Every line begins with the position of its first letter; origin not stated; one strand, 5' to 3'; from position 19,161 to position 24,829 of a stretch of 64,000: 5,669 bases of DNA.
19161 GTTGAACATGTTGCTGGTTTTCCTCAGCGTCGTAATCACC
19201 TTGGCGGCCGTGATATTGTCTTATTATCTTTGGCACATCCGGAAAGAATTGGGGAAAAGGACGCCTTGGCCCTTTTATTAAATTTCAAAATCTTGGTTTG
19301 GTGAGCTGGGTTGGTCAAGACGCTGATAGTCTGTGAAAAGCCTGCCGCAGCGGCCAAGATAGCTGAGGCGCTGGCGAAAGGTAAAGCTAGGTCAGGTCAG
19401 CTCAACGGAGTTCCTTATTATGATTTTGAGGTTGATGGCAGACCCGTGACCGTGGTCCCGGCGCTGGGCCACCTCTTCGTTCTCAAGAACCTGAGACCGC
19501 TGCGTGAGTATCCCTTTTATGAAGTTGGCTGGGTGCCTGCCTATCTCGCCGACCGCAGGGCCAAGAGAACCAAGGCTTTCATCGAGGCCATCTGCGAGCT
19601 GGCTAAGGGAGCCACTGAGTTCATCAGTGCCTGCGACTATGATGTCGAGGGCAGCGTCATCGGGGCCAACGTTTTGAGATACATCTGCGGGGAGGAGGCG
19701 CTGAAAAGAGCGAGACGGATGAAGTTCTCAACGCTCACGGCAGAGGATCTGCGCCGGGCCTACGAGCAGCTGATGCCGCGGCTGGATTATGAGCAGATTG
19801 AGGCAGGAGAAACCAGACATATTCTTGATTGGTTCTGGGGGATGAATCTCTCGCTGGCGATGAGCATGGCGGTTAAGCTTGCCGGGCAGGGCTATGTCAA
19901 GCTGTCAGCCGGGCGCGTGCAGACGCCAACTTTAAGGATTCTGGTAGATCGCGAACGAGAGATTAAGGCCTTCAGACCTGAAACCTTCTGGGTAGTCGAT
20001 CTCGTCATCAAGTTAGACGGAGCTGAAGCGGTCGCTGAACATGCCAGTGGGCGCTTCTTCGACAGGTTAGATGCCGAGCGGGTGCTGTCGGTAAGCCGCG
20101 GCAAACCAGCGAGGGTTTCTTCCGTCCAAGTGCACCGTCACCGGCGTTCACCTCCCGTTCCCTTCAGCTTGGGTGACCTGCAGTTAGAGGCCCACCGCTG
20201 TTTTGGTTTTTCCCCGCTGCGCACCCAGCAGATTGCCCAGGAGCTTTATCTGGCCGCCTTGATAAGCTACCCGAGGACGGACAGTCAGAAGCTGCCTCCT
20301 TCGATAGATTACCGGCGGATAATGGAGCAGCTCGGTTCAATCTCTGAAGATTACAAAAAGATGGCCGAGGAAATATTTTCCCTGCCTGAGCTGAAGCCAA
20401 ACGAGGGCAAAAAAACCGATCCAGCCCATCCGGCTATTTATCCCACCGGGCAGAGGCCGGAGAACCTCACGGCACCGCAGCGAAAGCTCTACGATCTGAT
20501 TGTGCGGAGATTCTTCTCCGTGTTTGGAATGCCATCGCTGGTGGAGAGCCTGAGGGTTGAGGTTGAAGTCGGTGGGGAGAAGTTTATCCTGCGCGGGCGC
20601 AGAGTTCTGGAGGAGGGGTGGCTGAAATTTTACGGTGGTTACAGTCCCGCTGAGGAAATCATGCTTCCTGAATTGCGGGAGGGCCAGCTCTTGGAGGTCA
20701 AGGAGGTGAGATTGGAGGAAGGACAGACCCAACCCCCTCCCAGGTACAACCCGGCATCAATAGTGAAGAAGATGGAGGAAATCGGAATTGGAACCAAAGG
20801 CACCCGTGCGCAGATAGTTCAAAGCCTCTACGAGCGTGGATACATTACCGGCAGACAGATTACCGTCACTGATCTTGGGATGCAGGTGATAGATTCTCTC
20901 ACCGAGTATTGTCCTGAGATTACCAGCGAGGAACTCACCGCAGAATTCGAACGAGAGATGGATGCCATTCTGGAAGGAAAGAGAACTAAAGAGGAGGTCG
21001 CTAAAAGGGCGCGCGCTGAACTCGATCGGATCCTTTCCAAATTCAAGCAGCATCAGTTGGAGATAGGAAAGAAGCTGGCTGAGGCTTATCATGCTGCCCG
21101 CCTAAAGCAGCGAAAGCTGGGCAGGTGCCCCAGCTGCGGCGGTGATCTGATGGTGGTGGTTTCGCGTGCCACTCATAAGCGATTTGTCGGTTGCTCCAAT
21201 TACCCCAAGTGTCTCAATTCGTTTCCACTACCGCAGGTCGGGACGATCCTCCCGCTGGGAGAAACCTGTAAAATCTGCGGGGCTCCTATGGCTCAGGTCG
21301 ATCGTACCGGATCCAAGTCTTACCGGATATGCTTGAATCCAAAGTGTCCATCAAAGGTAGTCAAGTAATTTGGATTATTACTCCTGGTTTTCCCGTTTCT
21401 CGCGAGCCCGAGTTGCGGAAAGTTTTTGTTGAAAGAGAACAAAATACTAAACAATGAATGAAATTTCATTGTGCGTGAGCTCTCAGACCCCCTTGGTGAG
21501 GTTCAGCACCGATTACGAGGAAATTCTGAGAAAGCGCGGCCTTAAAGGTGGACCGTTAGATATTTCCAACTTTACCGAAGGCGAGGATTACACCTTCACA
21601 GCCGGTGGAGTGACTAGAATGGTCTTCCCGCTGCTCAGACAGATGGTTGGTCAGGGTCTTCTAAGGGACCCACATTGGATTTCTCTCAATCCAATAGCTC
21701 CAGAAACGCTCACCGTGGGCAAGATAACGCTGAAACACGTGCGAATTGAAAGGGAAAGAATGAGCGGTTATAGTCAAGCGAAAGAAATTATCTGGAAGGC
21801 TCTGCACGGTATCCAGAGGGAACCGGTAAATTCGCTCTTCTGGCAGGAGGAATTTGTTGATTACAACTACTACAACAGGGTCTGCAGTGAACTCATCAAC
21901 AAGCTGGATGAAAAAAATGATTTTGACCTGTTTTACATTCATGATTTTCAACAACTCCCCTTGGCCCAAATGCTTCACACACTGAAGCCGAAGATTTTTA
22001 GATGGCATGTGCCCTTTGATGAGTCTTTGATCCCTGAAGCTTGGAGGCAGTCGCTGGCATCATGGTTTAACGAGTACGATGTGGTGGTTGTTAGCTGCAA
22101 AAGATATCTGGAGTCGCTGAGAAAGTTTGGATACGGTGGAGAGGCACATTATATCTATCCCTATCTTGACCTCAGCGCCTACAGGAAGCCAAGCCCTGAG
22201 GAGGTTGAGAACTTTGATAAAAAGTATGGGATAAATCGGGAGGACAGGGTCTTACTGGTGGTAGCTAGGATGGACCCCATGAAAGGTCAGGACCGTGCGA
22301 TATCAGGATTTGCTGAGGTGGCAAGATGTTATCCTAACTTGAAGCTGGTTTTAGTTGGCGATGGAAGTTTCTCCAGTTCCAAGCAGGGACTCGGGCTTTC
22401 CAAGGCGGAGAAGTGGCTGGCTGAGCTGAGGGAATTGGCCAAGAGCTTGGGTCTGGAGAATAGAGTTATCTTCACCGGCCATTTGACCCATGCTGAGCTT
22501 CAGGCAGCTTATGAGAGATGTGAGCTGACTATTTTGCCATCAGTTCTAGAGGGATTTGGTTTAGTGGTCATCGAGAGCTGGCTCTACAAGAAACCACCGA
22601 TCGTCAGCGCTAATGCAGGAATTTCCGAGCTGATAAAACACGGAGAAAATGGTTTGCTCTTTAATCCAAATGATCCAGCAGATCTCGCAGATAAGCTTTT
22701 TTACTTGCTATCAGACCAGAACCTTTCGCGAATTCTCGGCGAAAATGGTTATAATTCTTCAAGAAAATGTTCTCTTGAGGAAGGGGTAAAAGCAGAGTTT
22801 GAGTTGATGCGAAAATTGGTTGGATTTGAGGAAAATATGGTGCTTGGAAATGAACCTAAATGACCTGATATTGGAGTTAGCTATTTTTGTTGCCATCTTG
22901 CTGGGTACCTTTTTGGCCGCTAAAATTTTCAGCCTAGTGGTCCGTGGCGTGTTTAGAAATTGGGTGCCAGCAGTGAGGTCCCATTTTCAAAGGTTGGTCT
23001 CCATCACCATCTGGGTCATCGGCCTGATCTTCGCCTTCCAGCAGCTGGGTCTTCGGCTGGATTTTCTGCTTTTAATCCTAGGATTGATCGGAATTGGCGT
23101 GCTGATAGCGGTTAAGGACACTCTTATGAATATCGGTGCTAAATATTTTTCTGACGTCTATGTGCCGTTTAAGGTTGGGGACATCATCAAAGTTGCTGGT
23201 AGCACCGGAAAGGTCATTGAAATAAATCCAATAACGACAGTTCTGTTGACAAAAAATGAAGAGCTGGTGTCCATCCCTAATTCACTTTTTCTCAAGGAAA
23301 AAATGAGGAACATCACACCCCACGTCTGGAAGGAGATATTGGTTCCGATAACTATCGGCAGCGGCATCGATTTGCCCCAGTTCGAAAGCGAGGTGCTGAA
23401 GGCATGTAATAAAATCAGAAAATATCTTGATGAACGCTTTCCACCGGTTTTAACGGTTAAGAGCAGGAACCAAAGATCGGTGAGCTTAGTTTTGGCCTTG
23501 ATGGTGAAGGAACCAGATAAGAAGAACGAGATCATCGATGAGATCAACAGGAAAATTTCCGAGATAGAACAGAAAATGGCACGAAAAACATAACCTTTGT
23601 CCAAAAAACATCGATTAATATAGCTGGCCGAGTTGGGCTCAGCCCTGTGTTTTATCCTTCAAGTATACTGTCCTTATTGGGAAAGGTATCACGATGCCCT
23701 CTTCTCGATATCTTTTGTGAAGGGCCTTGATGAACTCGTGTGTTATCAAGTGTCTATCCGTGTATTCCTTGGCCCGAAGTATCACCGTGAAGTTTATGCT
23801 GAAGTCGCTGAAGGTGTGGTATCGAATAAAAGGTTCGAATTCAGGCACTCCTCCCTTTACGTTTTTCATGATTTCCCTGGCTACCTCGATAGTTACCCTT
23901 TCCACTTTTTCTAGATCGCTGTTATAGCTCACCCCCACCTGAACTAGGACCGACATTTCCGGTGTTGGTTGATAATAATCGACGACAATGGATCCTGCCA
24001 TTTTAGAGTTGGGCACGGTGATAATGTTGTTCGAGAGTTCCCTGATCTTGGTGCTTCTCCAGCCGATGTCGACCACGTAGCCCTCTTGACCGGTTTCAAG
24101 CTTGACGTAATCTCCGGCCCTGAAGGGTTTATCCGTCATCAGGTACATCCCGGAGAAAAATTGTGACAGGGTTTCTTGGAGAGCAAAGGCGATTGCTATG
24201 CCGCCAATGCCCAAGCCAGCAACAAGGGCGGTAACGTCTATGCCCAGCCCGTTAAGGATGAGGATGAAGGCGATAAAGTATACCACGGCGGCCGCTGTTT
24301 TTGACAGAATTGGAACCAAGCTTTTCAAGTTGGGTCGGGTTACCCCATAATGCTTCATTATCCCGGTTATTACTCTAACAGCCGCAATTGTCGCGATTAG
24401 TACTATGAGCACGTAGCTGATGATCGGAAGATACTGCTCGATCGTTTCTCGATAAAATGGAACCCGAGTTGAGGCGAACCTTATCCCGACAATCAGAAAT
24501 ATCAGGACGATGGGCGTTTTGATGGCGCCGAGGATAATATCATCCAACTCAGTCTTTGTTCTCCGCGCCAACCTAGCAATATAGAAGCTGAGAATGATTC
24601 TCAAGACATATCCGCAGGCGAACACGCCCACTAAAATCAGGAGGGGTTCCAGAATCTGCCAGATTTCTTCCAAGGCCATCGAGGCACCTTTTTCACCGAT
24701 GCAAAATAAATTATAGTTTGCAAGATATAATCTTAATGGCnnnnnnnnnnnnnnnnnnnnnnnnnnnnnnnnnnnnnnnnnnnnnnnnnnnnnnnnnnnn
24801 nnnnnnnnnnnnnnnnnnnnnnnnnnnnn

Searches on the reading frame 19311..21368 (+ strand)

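Call 12: search_protein_families(library=pfam, proteins=[window:19311-21368:+], max_evalue=0.00001)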
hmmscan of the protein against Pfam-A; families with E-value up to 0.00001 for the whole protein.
window:19311-21368:+ (685 aa): 3 families
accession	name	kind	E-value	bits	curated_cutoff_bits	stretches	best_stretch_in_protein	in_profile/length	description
PF01131.25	Topoisom_bac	-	1.5e-122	410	35.1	1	159-564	3-410/411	DNA topoisomerase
PF01751.28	Toprim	-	4.6e-11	43.2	23.1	1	4-140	1-94/96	Toprim domain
PF01396.24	Zn_ribbon_Top1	-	1.6e-10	41.1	32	1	605-642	3-38/39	Topoisomerase DNA binding C4 zinc finger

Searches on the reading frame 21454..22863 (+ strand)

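Call 12: search_protein_families(library=pfam, proteins=[window:21454-22863:+], max_evalue=0.00001)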
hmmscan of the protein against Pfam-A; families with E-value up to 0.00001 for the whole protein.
window:21454-22863:+ (469 aa): 5 families
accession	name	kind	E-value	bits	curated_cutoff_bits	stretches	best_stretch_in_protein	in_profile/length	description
PF00534.26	Glycos_transf_1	-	1.2e-40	139.3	26.4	1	252-434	3-171/172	Glycosyl transferases group 1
PF13692.12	Glyco_trans_1_4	-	2.7e-30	105.9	27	1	265-421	2-142/142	Glycosyl transferases group 1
PF20706.3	GT4-conflict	-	1.3e-09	37.9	26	1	261-396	194-322/385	Family 4 Glycosyltransferase in conflict systems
PF21269.3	TreT_GT1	-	2.2e-08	34.4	27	1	136-219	63-143/144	Trehalose synthase, N-terminal domain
PF00982.27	Glyco_transf_20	-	4e-08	32.9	32.5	0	92-191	80-178/473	Glycosyltransferase family 20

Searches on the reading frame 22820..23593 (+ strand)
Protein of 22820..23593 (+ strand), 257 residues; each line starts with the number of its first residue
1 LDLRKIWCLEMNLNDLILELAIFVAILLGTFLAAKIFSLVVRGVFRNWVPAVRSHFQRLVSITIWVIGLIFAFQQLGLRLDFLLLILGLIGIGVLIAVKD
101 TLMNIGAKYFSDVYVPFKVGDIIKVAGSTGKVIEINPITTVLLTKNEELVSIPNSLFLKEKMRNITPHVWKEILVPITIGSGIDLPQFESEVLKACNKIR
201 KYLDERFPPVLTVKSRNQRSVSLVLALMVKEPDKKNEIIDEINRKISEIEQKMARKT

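Call 12: search_protein_families(library=pfam, proteins=[window:22820-23593:+], max_evalue=0.00001)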
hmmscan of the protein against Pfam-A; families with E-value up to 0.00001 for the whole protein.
window:22820-23593:+ (257 aa): 1 family
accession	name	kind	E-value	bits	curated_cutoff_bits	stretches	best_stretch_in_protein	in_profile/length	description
PF00924.24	MS_channel_2nd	-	4.4e-11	43.2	20.2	1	116-166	17-67/68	Mechanosensitive ion channel, beta-domain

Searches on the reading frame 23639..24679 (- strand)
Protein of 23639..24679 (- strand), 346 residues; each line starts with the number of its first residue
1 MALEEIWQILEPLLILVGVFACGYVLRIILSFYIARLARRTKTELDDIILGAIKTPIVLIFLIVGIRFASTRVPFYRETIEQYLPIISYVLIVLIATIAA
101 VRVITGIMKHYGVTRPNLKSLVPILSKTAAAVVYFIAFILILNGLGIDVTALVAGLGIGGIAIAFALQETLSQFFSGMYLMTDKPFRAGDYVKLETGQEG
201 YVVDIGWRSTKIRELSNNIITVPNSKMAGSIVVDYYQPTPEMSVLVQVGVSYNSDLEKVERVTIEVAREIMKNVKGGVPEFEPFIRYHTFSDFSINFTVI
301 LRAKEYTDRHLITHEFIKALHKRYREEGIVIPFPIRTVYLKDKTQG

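Call 12: search_protein_families(library=pfam, proteins=[window:23639-24679:-], max_evalue=0.00001)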
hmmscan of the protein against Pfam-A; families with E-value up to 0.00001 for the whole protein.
window:23639-24679:- (346 aa): 3 families
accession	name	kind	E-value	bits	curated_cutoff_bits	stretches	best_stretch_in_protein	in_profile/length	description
PF00924.24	MS_channel_2nd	-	1e-17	64.4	20.2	1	170-231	2-62/68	Mechanosensitive ion channel, beta-domain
PF21088.3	MS_channel_1st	-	4.6e-08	33.3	23.1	1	131-168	5-42/42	Mechanosensitive ion channel, transmembrane helices 2/3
PF21082.3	MS_channel_3rd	-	2.9e-07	31.2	21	1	245-331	2-88/88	Mechanosensitive ion channel MscS, C-terminal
